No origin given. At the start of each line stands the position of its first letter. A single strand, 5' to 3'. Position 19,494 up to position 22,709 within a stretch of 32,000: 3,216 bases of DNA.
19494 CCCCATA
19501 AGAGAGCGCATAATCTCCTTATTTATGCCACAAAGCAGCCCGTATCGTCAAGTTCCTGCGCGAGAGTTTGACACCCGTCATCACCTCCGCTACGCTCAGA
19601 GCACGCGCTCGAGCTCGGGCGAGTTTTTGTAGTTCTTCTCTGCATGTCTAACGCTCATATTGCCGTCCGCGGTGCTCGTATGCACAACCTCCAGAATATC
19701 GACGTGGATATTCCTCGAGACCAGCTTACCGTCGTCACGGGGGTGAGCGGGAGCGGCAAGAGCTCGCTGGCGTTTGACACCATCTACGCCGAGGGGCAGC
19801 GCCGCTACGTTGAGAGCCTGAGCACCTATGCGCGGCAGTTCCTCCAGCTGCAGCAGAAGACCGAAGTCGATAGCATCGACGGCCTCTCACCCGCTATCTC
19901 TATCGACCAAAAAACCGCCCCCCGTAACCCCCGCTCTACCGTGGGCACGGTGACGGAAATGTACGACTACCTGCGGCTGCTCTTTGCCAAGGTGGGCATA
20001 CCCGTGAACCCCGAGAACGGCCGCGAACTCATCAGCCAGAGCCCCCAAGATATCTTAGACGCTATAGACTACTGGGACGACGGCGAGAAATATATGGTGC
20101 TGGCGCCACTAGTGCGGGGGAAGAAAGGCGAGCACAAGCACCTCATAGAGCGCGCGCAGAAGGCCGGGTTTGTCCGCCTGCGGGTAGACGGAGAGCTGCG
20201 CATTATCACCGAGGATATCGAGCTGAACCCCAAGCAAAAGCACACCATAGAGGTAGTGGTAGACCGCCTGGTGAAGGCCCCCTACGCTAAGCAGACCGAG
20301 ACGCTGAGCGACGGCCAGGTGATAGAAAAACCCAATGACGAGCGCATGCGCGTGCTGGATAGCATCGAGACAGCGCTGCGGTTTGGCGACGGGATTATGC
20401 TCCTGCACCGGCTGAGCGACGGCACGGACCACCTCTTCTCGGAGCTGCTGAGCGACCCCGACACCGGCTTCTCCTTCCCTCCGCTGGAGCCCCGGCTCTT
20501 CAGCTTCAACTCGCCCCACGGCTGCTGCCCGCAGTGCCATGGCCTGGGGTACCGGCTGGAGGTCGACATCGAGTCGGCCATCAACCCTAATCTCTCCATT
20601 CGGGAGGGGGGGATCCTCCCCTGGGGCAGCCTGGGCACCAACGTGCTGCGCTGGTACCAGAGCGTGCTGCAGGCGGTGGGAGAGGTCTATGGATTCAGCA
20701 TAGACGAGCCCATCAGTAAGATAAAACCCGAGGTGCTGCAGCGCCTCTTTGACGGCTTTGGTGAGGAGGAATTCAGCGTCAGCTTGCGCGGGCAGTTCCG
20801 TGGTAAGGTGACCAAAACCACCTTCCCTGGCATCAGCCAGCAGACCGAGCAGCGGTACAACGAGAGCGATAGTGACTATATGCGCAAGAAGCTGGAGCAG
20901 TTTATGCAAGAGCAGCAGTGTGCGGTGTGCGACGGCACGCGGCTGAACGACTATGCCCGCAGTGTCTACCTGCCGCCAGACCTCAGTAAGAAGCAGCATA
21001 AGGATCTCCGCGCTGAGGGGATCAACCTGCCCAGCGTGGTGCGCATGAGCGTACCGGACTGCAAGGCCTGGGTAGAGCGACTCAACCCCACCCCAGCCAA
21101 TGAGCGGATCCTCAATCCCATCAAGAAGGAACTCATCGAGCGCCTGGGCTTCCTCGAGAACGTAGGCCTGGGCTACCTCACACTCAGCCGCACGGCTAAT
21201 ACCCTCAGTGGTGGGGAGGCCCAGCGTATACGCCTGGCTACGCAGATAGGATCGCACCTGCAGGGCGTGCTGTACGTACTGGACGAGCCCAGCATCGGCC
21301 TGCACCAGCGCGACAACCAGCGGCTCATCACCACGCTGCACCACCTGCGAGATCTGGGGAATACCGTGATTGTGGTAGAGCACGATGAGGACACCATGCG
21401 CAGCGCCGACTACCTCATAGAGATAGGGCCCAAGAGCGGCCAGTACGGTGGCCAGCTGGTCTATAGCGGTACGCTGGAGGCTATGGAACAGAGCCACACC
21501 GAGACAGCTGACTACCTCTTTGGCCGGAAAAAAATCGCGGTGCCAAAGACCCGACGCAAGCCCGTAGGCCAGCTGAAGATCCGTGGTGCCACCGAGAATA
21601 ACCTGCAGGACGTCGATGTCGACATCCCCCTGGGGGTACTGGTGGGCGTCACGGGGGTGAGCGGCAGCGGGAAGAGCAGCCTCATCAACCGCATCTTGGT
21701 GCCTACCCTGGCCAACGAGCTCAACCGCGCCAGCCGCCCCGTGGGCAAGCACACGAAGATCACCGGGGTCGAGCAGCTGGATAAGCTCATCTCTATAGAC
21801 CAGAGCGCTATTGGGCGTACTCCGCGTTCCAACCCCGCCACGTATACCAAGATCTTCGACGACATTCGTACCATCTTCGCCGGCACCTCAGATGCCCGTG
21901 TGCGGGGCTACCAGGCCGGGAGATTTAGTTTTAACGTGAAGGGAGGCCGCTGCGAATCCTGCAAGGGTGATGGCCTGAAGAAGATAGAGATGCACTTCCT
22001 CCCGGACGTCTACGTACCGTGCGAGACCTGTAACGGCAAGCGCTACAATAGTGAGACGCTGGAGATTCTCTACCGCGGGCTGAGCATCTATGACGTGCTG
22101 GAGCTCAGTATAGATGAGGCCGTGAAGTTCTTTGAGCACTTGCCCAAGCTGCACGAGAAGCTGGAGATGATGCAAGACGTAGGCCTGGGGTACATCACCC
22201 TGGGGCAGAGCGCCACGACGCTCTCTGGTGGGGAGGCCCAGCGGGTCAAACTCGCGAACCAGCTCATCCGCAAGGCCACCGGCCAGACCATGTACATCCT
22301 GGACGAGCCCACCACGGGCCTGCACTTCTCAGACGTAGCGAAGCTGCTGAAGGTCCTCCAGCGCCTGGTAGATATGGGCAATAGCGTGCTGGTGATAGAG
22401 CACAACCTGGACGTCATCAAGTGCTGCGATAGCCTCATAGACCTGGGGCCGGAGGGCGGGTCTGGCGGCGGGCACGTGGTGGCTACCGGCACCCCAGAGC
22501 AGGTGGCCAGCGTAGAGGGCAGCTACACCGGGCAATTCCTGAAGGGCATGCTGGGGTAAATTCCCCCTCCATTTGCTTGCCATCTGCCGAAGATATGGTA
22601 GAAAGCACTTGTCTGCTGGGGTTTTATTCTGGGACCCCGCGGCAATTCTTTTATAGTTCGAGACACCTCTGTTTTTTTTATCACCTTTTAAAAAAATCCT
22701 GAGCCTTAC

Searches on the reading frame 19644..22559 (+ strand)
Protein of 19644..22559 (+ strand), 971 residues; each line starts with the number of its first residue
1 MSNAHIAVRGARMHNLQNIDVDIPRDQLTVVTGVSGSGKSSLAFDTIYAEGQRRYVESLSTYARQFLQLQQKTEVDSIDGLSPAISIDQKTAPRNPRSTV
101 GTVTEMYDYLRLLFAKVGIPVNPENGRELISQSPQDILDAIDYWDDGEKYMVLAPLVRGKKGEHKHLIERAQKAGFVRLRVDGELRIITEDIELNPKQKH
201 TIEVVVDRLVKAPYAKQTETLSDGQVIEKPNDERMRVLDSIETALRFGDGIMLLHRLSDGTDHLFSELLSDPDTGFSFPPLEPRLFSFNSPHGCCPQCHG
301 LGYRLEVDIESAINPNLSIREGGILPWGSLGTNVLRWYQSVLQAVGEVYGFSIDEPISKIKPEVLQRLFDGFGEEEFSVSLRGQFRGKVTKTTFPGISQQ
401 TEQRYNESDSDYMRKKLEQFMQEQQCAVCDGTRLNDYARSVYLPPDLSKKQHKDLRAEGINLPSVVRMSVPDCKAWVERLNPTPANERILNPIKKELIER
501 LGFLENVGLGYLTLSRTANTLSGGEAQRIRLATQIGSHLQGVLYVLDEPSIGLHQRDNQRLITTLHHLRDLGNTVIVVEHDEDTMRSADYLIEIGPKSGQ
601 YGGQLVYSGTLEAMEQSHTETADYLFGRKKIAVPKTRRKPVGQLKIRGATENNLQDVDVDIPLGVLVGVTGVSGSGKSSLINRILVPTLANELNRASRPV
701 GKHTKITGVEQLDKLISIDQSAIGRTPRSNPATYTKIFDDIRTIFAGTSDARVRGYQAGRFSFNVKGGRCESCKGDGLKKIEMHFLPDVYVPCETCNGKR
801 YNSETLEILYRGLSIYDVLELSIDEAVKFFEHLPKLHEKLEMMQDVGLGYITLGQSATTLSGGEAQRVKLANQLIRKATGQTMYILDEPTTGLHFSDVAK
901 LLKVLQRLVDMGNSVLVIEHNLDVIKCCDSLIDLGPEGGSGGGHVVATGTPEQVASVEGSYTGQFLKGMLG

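Call 30: find_related_loci(query=window:19644-22559:+, collection=genome_contigs, flank=10000)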
Query window:19644-22559:+ (971 aa) in genome_contigs; peptide patterns used: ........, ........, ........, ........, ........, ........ (x = any residue, [..] = any of these).
600 stretches matched a pattern (row limit reached: there are more); 599 encode a relative of the query (tblastn E <= 1e-3); the best 80 are kept; 80 distinct loci.
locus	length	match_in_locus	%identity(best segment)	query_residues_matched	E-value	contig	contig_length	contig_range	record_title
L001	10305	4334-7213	56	1-969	0e+0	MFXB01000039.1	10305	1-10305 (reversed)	MAG: Candidatus Peregrinibacteria bacterium RIFCSPLOWO2_01_FULL_48_20 rifcsplowo2_01_scaffold_34634, whole genome shotgu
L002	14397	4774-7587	56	1-970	0e+0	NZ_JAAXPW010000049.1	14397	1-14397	Ureibacillus thermosphaericus strain DSM 10633 DSM10633_49, whole genome shotgun sequence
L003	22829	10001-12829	56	1-971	0e+0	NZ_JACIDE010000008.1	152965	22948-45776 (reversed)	Anoxybacteroides voinovskiense strain DSM 17075 Ga0373221_08, whole genome shotgun sequence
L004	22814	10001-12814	56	1-970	0e+0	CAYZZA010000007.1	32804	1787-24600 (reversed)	MAG TPA_asm: uncultured Carnobacteriaceae bacterium isolate SRP294416_co2_660 genome assembly, contig: NODE_962_length_3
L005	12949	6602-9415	55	1-970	0e+0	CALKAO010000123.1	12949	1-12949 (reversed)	MAG TPA_asm: uncultured Bacillales bacterium isolate SRR6713628_bin.22_CONCOCT_v1.1_MAG genome assembly, contig: ERZ7949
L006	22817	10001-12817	55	1-970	0e+0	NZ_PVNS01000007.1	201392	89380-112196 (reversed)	Alkalicoccus urumqiensis strain BZ-SZ-XJ18 scaffold7, whole genome shotgun sequence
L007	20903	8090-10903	55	1-970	0e+0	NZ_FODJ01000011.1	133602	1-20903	Amphibacillus marinus strain CGMCC 1.10434, whole genome shotgun sequence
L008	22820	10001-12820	56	1-970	0e+0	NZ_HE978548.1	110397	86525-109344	Brevibacillus massiliensis strain phR, whole genome shotgun sequence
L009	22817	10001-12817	56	1-970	0e+0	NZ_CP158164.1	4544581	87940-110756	Bacillus sp. CSS-39 chromosome, complete genome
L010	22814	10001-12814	55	1-970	0e+0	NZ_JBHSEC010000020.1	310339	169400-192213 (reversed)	Chungangia koreensis strain CCUG 59778 velvet_auto_105_20, whole genome shotgun sequence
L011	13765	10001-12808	56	3-970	0e+0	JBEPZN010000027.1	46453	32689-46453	MAG: Ectobacillus sp. isolate 03V1_S199.rosella_refine.91_0 NODE_584_length_46453_cov_3.347127, whole genome shotgun seq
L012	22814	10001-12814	54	1-970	0e+0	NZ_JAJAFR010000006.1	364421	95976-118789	Alkalihalobacillus deserti strain TRPH29 Scaffold6_1, whole genome shotgun sequence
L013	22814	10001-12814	55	1-970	0e+0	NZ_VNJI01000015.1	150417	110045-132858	Paenibacillus cremeus strain JC52 contig15, whole genome shotgun sequence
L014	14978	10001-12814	55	1-970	0e+0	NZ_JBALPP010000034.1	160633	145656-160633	Neobacillus drentensis strain JJ1276 JJ-1276_contig_35, whole genome shotgun sequence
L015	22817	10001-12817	55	1-970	0e+0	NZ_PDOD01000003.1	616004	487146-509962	Salipaludibacillus keqinensis strain KQ-12 ZB100002, whole genome shotgun sequence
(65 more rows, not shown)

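Call 44: list_cluster_members(proteins=[P0001, P0006, window:19644-22559:+, window:17093-17377:-, window:16512-16967:-])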
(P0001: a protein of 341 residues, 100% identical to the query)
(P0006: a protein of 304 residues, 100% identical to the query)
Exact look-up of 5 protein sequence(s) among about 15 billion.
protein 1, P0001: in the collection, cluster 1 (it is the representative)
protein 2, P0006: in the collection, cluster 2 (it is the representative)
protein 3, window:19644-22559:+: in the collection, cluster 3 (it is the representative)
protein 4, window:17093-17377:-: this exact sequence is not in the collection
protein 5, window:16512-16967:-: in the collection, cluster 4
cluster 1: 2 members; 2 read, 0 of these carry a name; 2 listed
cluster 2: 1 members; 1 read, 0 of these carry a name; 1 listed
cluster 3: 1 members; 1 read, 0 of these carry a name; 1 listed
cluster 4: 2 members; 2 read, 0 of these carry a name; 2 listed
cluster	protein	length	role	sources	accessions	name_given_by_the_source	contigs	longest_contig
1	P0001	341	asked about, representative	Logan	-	-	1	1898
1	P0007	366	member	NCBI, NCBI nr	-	-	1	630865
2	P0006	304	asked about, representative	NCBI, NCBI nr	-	-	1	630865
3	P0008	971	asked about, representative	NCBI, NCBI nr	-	-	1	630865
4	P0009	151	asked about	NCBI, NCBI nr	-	-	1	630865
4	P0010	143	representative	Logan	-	-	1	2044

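Call 92: find_homologous_proteins(query=window:19644-22559:+, max_evalue=1e-250)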
Query window:19644-22559:+ (971 aa): 7760 proteins with E <= 1e-250 among 8000 candidates; the best 120 are listed.
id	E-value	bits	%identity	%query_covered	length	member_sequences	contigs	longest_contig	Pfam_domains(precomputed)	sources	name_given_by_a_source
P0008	0.0e+0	2209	100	100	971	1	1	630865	PF17760.7,PF17755.7,PF00005.34,PF13555.13,PF03193.23,PF20703.4,PF02463.26,PF13191.13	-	-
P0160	0.0e+0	1613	72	99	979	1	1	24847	PF17760.7,PF17755.7,PF00005.34,PF13175.13,PF13555.13,PF03193.23,PF20703.4,PF02463.26,PF13304.13,PF13191.13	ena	-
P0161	0.0e+0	1594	72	100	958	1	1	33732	PF17760.7,PF17755.7,PF00005.34,PF13175.13,PF13555.13,PF20703.4,PF02463.26,PF13191.13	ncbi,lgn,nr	ncbi:excinuclease ABC subunit UvrA [Candidatus Gracilibacteria bacterium]|nr:excinuclease ABC subuni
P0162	0.0e+0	1593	72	99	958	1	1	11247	PF17760.7,PF17755.7,PF00005.34,PF13555.13,PF03193.23,PF20703.4,PF02463.26,PF13304.13,PF13191.13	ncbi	-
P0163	0.0e+0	1593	72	99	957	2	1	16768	PF17760.7,PF17755.7,PF00005.34,PF13555.13,PF03193.23,PF20703.4,PF02463.26,PF13191.13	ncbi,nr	ncbi:excinuclease ABC subunit UvrA [Candidatus Gracilibacteria bacterium]|nr:excinuclease ABC subuni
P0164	0.0e+0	1588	72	99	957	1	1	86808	PF17760.7,PF17755.7,PF00005.34,PF13555.13,PF03193.23,PF20703.4,PF02463.26,PF13304.13,PF13191.13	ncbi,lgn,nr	ncbi:excinuclease ABC subunit UvrA [Candidatus Gracilibacteria bacterium]|nr:excinuclease ABC subuni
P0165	0.0e+0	1582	71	99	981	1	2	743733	PF17760.7,PF17755.7,PF00005.34,PF13555.13,PF03193.23,PF20703.4,PF02463.26,PF13304.13,PF13191.13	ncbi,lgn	-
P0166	0.0e+0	1577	71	99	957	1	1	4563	PF17760.7,PF17755.7,PF00005.34,PF13175.13,PF13555.13,PF03193.23,PF20703.4,PF02463.26,PF13191.13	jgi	jgi:excinuclease ABC subunit A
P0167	0.0e+0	1575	71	100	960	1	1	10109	PF17760.7,PF17755.7,PF00005.34,PF13175.13,PF13555.13,PF03193.23,PF20703.4,PF02463.26,PF13304.13,PF13191.13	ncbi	-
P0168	0.0e+0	1575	71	100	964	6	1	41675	PF17760.7,PF17755.7,PF00005.34,PF13555.13,PF03193.23,PF20703.4,PF02463.26,PF13304.13,PF13191.13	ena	-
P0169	0.0e+0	1575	71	100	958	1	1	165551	PF17760.7,PF17755.7,PF00005.34,PF13555.13,PF03193.23,PF20703.4,PF02463.26,PF13191.13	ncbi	-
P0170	0.0e+0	1574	71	99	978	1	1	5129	PF17760.7,PF17755.7,PF00005.34,PF13555.13,PF03193.23,PF20703.4,PF02463.26,PF13304.13,PF13191.13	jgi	-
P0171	0.0e+0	1574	71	99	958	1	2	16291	PF17760.7,PF17755.7,PF00005.34,PF13555.13,PF03193.23,PF20703.4,PF02463.26,PF13304.13,PF13191.13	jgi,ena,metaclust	metaclust:\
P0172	0.0e+0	1572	70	99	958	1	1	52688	PF17760.7,PF17755.7,PF00005.34,PF13555.13,PF03193.23,PF20703.4,PF02463.26,PF13304.13,PF13191.13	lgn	-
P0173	0.0e+0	1568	67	99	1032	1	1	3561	PF17760.7,PF17755.7,PF01443.25,PF13555.13,PF13401.13,PF03193.23,PF20703.4,PF13191.13,PF00005.34,PF05729.19,PF02463.26,PF13481.13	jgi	-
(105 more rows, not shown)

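Call 95: find_encoding_contigs(protein=P0165, flank=10000, max_places=1)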
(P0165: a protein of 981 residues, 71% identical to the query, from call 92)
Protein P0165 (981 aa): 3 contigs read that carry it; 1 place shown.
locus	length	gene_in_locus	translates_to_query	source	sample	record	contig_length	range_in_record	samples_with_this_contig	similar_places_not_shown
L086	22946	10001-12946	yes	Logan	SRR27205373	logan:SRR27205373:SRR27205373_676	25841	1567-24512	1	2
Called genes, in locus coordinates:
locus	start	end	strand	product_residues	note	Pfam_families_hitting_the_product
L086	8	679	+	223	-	PF01386:Ribosomal_L25p, PF14693:Ribosomal_TL5_C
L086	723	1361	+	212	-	PF01063:Aminotran_4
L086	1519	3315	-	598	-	PF00483:NTP_transferase, PF02348:CTP_transf_3 (faint), PF12804:NTP_transf_3, PF00535:Glycos_transf_2, PF13641:Glyco_tranf_2_3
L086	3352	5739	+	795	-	-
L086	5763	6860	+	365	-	PF01476:LysM, PF23473:LysM3_LYK4_5 (faint), PF01476:LysM (weak), PF01551:Peptidase_M23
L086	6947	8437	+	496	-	PF13567:DUF4131, PF03772:Competence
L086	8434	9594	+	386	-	PF13439:Glyco_transf_4 (weak), PF00534:Glycos_transf_1, PF13692:Glyco_trans_1_4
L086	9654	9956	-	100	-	-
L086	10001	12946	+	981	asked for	PF02463:SMC_N (faint), PF03193:RsgA_GTPase (faint), PF13191:AAA_16 (faint), PF13304:AAA_21 (faint), PF13555:AAA_29 (faint), PF17760:UvrA_inter, PF17755:UvrA_DNA-bind, PF00005:ABC_tran (weak), +1 more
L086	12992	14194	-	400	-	PF01569:PAP2, PF14378:PAP2_3 (weak)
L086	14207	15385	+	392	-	PF00579:tRNA-synt_1b, PF22421:SYY_C-terminal (faint), PF01479:S4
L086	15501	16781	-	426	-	PF03060:NMO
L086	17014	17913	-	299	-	PF05569:Peptidase_M56, PF01435:Peptidase_M48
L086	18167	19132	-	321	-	PF01207:Dus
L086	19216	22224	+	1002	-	-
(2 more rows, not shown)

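Call 96: find_encoding_contigs(protein=P0164, flank=10000, max_places=1)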
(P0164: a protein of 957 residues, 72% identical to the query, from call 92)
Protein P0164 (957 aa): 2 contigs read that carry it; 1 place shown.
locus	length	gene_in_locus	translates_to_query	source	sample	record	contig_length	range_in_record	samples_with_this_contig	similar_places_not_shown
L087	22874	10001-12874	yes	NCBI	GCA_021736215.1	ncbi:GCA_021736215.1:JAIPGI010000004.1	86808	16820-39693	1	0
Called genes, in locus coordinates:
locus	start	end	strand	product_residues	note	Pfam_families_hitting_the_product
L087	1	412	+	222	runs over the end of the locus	PF01386:Ribosomal_L25p, PF14693:Ribosomal_TL5_C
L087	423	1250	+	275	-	PF01063:Aminotran_4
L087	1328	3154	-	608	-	PF00483:NTP_transferase, PF12804:NTP_transf_3, PF00535:Glycos_transf_2, PF13641:Glyco_tranf_2_3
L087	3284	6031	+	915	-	-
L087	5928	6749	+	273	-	PF23446:LysM1_NFP_LYK (faint), PF23473:LysM3_LYK4_5 (faint), PF01476:LysM, PF01551:Peptidase_M23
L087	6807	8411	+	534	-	PF13567:DUF4131, PF03772:Competence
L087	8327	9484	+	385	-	PF13439:Glyco_transf_4, PF20706:GT4-conflict, PF00534:Glycos_transf_1, PF13692:Glyco_trans_1_4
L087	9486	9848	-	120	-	-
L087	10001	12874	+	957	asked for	PF02463:SMC_N (faint), PF03193:RsgA_GTPase (faint), PF13191:AAA_16 (faint), PF13304:AAA_21 (faint), PF13555:AAA_29 (faint), PF17760:UvrA_inter, PF17755:UvrA_DNA-bind, PF00005:ABC_tran (weak), +1 more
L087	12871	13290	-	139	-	-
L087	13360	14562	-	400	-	PF01569:PAP2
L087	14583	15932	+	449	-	PF00579:tRNA-synt_1b, PF22421:SYY_C-terminal, PF01479:S4 (weak)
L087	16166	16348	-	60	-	-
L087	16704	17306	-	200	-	PF00881:Nitroreductase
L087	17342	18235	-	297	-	PF01435:Peptidase_M48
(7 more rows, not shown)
